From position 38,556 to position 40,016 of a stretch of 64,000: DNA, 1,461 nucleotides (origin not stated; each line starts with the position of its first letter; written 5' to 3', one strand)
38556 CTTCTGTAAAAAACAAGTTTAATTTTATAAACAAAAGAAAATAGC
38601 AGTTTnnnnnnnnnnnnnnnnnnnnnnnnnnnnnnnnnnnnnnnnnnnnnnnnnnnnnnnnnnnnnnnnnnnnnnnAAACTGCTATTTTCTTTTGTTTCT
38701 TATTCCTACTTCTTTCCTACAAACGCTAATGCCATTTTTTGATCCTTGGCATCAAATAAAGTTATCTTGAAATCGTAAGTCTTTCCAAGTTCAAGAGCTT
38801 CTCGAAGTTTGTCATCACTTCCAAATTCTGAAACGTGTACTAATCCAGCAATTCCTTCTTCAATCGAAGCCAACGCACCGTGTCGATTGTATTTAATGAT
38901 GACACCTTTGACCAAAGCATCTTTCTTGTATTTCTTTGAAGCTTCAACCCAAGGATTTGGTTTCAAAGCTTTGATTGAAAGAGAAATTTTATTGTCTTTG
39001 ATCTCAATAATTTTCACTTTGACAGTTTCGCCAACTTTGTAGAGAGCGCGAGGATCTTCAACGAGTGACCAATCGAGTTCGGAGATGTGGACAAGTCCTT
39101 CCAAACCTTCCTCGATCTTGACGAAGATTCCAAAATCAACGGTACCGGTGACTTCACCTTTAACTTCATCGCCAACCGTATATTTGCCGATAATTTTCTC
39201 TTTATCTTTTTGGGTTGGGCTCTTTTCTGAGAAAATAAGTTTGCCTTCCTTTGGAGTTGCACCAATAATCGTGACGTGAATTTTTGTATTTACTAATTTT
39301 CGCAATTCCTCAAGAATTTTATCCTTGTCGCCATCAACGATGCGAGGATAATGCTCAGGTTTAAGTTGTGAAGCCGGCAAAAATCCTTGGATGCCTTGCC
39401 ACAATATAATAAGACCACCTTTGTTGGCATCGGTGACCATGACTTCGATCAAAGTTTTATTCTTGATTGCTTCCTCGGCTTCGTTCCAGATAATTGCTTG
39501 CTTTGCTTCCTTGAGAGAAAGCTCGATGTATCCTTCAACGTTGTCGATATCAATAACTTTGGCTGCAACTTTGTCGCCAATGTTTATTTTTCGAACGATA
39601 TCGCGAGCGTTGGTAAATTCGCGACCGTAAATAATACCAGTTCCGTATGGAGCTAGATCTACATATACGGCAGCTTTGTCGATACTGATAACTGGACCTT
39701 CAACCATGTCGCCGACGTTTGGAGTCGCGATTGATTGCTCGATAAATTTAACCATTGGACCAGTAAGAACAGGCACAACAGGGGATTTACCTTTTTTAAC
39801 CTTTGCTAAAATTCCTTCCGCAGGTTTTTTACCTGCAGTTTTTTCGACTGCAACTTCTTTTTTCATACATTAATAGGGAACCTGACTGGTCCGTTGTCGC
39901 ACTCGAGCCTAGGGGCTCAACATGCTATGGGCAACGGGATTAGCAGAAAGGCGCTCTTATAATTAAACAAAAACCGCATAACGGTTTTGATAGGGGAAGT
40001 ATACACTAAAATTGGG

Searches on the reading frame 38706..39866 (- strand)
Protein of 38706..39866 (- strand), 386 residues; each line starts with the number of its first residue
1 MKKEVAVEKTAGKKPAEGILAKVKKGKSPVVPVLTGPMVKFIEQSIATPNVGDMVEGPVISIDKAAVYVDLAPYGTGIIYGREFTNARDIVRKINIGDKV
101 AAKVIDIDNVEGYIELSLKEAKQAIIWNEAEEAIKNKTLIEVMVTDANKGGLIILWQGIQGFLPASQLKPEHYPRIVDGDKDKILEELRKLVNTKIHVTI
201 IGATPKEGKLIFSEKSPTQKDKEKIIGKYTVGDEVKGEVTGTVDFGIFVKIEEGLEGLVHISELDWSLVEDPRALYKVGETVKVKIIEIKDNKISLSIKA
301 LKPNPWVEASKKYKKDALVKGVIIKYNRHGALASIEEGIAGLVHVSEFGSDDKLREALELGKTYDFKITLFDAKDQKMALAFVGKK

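Call 13: search_protein_families(library=pfam, proteins=[window:38706-39866:-], max_evalue=0.01)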
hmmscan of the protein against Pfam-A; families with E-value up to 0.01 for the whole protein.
window:38706-39866:- (386 aa): 5 families
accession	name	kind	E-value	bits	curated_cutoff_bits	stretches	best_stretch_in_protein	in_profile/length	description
PF00575.29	S1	-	7.9e-46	154.8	22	3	229-299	2-74/74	S1 RNA binding domain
PF21710.3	Spt6_S1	-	8.6e-09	36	27.5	0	244-297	29-83/91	Spt6, S1/OB domain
PF23459.1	S1_RRP5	-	5.2e-08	33.8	27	1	232-297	4-71/72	RRP5 S1 domain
PF21543.3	CvfB_2nd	-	6.8e-06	26.4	27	0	255-299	38-75/76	Virulence regulatory factor CvfB, second domain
PF24685.1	OB_RRP5_4th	-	0.0018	18.7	31.5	0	255-291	37-73/92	RRP5 OB-fold domain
